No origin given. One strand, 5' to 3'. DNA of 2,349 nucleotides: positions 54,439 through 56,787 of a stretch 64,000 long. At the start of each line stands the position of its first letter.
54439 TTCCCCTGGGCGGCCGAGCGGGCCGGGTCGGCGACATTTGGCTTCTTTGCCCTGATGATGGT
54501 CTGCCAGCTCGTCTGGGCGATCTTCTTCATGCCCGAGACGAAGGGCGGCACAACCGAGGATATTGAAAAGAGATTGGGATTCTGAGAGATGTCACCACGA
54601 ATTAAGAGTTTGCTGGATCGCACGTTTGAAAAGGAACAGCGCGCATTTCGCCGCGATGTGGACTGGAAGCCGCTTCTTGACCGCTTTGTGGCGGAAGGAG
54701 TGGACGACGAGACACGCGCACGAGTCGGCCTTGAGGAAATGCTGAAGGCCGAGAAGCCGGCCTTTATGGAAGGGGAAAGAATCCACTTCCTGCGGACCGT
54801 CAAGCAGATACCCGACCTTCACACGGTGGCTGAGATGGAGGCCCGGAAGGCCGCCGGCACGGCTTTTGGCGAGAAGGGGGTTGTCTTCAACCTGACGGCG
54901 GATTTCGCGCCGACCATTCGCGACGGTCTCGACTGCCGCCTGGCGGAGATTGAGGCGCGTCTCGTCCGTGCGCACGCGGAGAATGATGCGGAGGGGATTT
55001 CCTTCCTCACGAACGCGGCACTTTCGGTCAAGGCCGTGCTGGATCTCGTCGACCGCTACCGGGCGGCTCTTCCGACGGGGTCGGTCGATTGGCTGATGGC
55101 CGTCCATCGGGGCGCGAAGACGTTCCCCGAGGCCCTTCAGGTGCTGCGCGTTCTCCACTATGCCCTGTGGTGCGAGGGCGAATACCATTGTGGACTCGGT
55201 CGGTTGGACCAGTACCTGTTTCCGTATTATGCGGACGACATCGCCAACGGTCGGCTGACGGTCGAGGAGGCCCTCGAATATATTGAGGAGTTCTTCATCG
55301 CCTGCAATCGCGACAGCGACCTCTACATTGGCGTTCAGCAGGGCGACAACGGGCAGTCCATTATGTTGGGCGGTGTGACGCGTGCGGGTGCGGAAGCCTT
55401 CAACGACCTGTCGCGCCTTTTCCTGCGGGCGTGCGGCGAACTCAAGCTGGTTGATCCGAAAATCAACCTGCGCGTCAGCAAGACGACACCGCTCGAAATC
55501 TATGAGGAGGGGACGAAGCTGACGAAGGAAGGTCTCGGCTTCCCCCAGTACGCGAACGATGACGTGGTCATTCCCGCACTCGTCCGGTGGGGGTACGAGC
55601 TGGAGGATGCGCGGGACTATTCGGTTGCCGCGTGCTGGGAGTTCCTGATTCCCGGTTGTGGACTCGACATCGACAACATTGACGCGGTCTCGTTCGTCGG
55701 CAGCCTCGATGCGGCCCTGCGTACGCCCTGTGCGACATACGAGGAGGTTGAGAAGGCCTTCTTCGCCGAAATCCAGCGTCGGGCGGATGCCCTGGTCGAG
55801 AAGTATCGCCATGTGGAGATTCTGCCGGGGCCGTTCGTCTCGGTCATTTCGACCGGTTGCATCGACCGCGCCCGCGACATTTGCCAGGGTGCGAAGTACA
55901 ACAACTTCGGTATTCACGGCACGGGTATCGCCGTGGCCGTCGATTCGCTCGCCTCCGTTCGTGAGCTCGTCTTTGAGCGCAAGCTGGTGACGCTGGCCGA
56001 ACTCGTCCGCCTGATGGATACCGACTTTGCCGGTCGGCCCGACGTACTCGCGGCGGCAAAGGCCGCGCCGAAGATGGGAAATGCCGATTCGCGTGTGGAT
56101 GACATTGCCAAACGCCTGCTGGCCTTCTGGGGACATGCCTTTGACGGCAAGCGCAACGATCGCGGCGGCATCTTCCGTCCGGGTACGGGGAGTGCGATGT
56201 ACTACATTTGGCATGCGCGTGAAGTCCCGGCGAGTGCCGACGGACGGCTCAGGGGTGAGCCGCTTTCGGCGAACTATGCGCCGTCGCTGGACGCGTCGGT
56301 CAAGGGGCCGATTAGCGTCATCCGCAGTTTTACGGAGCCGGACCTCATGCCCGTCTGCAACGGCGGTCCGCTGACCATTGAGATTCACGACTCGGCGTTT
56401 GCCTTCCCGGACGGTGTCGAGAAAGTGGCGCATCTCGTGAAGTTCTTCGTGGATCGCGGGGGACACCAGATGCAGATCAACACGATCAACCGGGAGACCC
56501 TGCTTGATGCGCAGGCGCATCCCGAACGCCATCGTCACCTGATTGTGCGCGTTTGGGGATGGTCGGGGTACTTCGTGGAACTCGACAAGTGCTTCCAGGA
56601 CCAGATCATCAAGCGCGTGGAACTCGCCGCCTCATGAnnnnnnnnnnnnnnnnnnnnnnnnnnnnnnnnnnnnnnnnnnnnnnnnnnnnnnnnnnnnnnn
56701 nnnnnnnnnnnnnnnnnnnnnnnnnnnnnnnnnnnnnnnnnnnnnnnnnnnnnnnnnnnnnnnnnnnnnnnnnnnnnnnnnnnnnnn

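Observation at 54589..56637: Short, divergent glycyl radical enzyme embedded in a glycan-utilisation operon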

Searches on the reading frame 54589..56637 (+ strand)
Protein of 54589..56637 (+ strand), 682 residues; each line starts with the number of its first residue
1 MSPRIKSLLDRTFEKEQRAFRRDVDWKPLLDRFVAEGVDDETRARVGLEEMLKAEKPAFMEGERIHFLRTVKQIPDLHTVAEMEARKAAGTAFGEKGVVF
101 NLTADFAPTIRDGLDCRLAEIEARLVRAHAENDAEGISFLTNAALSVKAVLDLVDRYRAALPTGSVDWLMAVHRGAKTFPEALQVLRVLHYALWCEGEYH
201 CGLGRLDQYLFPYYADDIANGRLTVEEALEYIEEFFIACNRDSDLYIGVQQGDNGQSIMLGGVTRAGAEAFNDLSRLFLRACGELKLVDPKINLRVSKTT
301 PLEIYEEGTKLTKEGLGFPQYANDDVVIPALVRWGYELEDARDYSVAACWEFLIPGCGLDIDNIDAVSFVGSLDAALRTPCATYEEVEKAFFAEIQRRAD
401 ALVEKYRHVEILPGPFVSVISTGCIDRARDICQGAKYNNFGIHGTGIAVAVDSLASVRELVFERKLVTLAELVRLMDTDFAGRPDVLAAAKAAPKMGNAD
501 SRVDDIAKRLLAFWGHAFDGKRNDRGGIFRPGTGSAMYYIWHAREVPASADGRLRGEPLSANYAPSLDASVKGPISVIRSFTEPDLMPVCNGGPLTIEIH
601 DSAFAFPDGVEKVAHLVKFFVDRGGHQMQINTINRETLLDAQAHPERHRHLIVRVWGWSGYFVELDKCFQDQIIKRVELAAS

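Call 3: search_protein_families(library=pfam, proteins=[window:54589-56637:+], max_evalue=0.001)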
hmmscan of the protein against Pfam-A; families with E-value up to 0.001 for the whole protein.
window:54589-56637:+ (682 aa): 2 families
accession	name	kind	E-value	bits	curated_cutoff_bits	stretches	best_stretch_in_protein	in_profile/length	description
PF02901.20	PFL-like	-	2.4e-83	281.3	24.3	1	173-535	248-639/647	Pyruvate formate lyase-like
PF01228.26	Gly_radical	-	9.1e-17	62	22.2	1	563-663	5-106/106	Glycine radical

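Call 4: search_protein_families(library=ncbifam, proteins=[window:54589-56637:+], max_evalue=0.001)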
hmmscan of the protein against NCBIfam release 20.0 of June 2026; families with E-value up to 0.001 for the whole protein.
window:54589-56637:+ (682 aa): 12 families
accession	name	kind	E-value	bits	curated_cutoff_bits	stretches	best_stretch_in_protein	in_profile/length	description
TIGR01774.1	PFL2-3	subfamily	8.5e-88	295.5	678.2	1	173-678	247-783/786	formate C-acetyltransferase/glycerol dehydratase family glycyl radical enzyme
NF043068.1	glycl_HYPD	equivalog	1.5e-82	278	1100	2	390-678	493-781/784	trans-4-hydroxy-L-proline dehydratase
NF007437.0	PRK09983.1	equivalog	1.4e-77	261.5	1109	1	175-678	240-762/765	formate C-acetyltransferase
NF048009.1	SfplDhtHpfGKleb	equivalog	1.2e-71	241.9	1000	2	403-679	539-822/824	(2S)-3-sulfopropanediol dehydratase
NF048011.1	SfplDhtHpsGDes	equivalog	2.9e-71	240.9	1000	2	401-678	537-818/821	(2S)-3-sulfopropanediol dehydratase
TIGR04394.1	choline_CutC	equivalog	3.9e-70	237.4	1050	2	382-679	483-786/789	choline trimethylamine-lyase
NF033718.1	indole_decarb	equivalog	7.2e-52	176.7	1100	2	492-679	679-866/868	indoleacetate decarboxylase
NF033715.1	glycyl_HPDL_Lrg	equivalog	3.3e-51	174.1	1150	2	172-360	320-517/901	4-hydroxyphenylacetate decarboxylase large subunit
NF038360.1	rad_fix_GrcA3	exception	1.7e-16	60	158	1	610-676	6-72/78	autonomous glycyl radical cofactor GrcA3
TIGR01255.1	pyr_form_ly_1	equivalog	1e-14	54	994.2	1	440-677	509-739/744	formate C-acetyltransferase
NF008341.1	PRK11127.1-1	equivalog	2.3e-08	33.9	145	1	624-676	22-74/80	autonomous glycyl radical cofactor GrcA2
TIGR04365.1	spare_glycyl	equivalog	3e-06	27.5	170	1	623-676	67-120/126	autonomous glycyl radical cofactor GrcA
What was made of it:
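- On Characterised equivalogs (HypD, CutC, HpsG/HpfG, indoleacetate and HPA decarboxylases, PFL, E. coli PRK09983): Even the subfamily model TIGR01774 scores 295/678 (call 4).
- On Pyruvate formate-lyase: TIGR01255 scores 54 against 994 (call 4).
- TIGR01255 scores 54 bits against a cutoff of 994 (call 4).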

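Call 5: find_homologous_proteins(query=window:54589-56634:+, max_evalue=1e-10)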
Query window:54589-56634:+ (682 aa): 7031 proteins with E <= 1e-10 among 8000 candidates; the best 120 are listed.
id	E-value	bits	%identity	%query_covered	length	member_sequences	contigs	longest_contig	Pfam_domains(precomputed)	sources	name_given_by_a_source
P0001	0.0e+0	1568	100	100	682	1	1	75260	PF02901.21,PF01228.27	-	-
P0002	0.0e+0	1504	95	100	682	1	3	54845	PF02901.21,PF01228.27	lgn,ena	-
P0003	0.0e+0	1501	95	100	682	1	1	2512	PF02901.21,PF01228.27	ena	-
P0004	0.0e+0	1497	95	100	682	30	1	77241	PF02901.21,PF01228.27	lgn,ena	-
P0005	0.0e+0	1383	87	100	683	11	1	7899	PF02901.21,PF01228.27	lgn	-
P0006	0.0e+0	1375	87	100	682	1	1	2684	PF02901.21,PF01228.27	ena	-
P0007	0.0e+0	1372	87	100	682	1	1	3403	PF02901.21,PF01228.27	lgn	-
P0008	0.0e+0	1323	83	100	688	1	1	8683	PF02901.21,PF01228.27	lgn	-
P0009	0.0e+0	1321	85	100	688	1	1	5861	PF02901.21,PF01228.27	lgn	-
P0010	0.0e+0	1319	84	100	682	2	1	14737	PF02901.21,PF01228.27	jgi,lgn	jgi:pyruvate-formate lyase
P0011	0.0e+0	1318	84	100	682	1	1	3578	PF02901.21,PF01228.27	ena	-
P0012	0.0e+0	1317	83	100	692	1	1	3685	PF02901.21,PF01228.27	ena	-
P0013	0.0e+0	1316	84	100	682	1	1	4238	PF02901.21,PF01228.27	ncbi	-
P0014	0.0e+0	1316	84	100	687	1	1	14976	PF02901.21,PF01228.27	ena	-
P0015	0.0e+0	1315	84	100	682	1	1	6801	PF02901.21,PF01228.27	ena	-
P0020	0.0e+0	1312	84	100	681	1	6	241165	PF02901.21,PF01228.27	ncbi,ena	-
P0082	0.0e+0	1278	81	100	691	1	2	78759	PF02901.21,PF01228.27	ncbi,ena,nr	ncbi:MAG: pyruvate formate-lyase [Kiritimatiellae bacterium]|nr:pyruvate formate-lyase [Kiritimatiel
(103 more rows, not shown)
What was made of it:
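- Sources name close relatives 'pyruvate formate-lyase' (call 5).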

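Call 6: search_solved_structures(query=window:54589-56634:+, max_evalue=0.00001, show_alignments=2)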
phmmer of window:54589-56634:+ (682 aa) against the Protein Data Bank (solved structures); distinct sequences matched with E-value up to 0.00001: 33.
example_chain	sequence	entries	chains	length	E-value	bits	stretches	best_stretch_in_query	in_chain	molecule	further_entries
1r8w_A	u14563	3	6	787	4.3e-74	253.5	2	391-678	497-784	glycerol dehydratase | B12-independent glycerol dehydratase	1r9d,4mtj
5i2a_A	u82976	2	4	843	2.1e-69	238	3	492-680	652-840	Diol-dehydratase | Diol dehydratase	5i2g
8yjo_A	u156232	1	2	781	7.9e-66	226.2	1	171-677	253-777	Probable dehydratase PflD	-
8id0_A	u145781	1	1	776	2.6e-65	224.5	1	177-678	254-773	formate C-acetyltransferase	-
9ht9_A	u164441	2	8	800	3.4e-64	220.8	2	400-679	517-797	Choline trimethylamine-lyase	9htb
9r0v_A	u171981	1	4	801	3.4e-64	220.8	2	400-679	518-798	Choline trimethylamine-lyase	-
6vue_A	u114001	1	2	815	3.6e-64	220.7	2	400-679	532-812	Choline trimethylamine-lyase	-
5fay_A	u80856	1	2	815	3.6e-64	220.7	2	400-679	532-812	Choline trimethylamine-lyase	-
5faw_A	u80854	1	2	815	3.6e-64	220.7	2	400-679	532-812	Choline trimethylamine-lyase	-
5fau_A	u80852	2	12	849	4.2e-64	220.5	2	400-679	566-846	Choline trimethylamine-lyase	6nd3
5fav_A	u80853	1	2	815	6.3e-64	219.9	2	400-679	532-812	Choline trimethylamine-lyase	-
5kdp_A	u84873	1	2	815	8.6e-64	219.5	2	400-679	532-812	Choline trimethylamine-lyase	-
9f3w_A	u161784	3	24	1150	5.8e-62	213.4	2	392-677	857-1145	Choline trimethylamine-lyase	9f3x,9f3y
6vxc_A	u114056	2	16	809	3.8e-58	200.8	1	176-678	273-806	Trans-4-hydroxy-L-proline dehydratase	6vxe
9rco_A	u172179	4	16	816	1.1e-57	199.3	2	406-678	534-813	Glycyl radical protein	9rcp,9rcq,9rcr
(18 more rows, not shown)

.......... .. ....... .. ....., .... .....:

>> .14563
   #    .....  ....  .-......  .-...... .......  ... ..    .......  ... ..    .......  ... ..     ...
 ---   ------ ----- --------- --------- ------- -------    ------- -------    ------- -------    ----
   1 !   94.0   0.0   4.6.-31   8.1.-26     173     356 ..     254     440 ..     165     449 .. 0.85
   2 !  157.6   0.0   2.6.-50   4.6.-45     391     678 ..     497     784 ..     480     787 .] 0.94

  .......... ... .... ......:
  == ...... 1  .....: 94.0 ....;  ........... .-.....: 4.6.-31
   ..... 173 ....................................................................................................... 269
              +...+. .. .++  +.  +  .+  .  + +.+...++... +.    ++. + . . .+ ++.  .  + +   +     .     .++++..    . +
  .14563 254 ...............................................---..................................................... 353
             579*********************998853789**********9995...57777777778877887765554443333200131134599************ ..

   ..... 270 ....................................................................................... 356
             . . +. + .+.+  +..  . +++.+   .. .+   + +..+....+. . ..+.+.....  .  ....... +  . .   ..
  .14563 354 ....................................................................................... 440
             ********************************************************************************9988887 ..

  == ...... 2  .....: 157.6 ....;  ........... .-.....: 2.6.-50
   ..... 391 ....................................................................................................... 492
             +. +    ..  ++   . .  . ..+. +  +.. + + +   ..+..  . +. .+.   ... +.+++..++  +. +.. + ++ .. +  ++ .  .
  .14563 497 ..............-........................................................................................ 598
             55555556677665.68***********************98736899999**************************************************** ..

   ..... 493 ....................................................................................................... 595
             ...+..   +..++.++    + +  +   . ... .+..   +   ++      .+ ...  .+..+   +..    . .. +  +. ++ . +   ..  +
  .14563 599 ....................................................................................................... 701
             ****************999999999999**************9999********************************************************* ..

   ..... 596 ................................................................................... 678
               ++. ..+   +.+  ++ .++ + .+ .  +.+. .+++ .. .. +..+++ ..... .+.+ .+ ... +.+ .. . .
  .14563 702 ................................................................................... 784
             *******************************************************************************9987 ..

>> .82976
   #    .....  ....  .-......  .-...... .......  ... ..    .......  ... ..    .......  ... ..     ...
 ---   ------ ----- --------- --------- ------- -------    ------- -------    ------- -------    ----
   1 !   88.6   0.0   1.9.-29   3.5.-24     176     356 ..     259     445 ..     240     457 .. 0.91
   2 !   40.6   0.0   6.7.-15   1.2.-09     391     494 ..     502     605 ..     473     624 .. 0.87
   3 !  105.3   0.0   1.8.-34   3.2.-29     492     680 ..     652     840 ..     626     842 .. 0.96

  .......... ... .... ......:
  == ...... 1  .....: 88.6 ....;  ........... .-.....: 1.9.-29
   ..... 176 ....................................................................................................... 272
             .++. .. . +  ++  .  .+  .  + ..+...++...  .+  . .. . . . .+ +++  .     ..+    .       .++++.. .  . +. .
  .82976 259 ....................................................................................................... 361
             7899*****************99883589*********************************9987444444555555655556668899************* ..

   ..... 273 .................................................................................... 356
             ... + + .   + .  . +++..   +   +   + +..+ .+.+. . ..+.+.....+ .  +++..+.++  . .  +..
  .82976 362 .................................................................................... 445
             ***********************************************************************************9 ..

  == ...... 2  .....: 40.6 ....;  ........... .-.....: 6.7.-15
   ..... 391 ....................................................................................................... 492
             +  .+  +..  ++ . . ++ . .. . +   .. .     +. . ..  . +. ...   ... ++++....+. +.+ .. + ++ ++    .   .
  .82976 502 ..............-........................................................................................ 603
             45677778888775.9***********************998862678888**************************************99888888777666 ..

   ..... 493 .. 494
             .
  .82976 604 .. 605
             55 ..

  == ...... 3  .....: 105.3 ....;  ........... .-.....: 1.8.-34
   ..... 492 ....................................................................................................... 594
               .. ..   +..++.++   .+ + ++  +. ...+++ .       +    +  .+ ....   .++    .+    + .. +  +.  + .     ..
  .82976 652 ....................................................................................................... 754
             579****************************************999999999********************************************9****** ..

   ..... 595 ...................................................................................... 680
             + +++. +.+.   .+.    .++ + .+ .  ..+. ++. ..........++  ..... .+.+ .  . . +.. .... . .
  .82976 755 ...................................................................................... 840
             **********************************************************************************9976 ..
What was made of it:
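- PflD is among the best PDB sequence hits (call 6). Glycerol dehydratase is the best sequence hit in PDB (4e-74, call 6).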

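Call 16: find_encoding_contigs(protein=P0020, flank=10000, max_places=3)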
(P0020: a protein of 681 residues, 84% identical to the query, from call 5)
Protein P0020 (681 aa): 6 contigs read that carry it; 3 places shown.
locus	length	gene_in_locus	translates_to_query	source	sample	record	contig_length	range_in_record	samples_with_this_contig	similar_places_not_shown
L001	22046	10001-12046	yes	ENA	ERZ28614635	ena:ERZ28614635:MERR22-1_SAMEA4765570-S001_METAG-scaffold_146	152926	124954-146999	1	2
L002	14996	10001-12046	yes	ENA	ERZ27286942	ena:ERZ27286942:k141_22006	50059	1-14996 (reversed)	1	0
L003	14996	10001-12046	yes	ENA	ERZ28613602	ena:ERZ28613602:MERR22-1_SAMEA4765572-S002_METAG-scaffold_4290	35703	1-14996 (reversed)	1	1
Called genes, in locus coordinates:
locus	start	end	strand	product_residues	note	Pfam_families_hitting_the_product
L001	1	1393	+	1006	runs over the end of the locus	PF13229:Beta_helix (weak), PF03629:SASA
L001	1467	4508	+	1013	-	PF12951:PATR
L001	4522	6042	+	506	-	PF03629:SASA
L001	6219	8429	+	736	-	PF02065:Melibiase (weak)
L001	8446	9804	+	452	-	PF00083:Sugar_tr, PF07690:MFS_1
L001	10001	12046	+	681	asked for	PF02901:PFL-like, PF01228:Gly_radical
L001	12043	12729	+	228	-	PF13353:Fer4_12, PF04055:Radical_SAM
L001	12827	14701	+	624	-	PF07690:MFS_1, PF01553:Acyltransferase (faint)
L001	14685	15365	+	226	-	PF00440:TetR_N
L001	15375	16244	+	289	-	PF04055:Radical_SAM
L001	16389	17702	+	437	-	PF28597:T2SSF_N, PF00482:T2SSF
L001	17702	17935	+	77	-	-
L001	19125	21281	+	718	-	PF03781:FGE-sulfatase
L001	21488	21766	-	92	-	PF15738:YafQ_toxin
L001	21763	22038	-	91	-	PF04221:RelB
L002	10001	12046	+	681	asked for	PF02901:PFL-like, PF01228:Gly_radical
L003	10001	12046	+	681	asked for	PF02901:PFL-like, PF01228:Gly_radical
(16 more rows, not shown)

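Call 23: find_encoding_contigs(protein=P0082, flank=10000, max_places=2)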
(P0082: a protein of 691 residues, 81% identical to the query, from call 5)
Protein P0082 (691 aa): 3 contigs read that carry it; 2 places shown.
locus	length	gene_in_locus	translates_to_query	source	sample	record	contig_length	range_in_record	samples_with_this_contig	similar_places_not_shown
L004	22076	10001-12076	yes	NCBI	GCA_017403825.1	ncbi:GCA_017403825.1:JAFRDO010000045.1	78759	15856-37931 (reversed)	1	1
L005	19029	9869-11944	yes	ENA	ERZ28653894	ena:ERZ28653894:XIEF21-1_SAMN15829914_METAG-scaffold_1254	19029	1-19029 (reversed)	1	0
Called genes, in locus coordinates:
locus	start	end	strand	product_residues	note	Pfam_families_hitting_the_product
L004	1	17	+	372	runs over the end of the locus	PF03739:LptF_LptG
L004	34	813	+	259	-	PF25087:GMPPB_C (weak), PF00132:Hexapep, PF13720:Acetyltransf_11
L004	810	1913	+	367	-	PF01225:Mur_ligase (weak), PF08245:Mur_ligase_M, PF02875:Mur_ligase_C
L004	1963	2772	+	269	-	-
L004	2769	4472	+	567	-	PF00483:NTP_transferase, PF12804:NTP_transf_3 (weak), PF01636:APH, PF02958:EcKL (faint)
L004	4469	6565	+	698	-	-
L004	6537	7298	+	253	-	PF02348:CTP_transf_3, PF12804:NTP_transf_3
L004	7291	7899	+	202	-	PF03591:AzlC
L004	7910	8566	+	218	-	PF05437:AzlD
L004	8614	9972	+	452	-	PF00083:Sugar_tr, PF07690:MFS_1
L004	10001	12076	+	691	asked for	PF02901:PFL-like, PF01228:Gly_radical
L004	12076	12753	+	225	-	PF13353:Fer4_12, PF04055:Radical_SAM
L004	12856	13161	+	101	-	PF04221:RelB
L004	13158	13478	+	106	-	PF05016:ParE_toxin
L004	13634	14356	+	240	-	-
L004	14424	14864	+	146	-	-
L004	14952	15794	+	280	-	-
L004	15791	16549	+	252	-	-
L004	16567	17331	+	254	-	PF28597:T2SSF_N (weak)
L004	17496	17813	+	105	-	PF04221:RelB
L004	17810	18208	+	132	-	PF13470:PIN_3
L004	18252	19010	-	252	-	PF28597:T2SSF_N (weak)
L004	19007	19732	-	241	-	-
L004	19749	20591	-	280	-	-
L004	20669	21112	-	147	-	PF07589:PEP_exosort_dom (weak)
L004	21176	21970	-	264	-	-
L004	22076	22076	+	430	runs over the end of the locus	PF13173:AAA_14, PF13635:DUF4143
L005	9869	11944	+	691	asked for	PF02901:PFL-like, PF01228:Gly_radical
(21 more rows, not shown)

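Call 24: find_encoding_contigs(protein=P0005, flank=10000, max_places=2)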
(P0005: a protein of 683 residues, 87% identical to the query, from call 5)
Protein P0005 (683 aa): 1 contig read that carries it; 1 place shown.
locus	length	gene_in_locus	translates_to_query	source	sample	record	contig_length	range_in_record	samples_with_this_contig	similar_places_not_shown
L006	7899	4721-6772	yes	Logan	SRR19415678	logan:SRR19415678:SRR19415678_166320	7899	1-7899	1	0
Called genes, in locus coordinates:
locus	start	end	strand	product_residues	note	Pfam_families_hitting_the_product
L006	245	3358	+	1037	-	PF02065:Melibiase, PF13229:Beta_helix (faint)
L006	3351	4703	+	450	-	PF00083:Sugar_tr, PF07690:MFS_1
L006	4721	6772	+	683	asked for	PF02901:PFL-like, PF01228:Gly_radical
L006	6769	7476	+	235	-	PF13353:Fer4_12, PF04055:Radical_SAM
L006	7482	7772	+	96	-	-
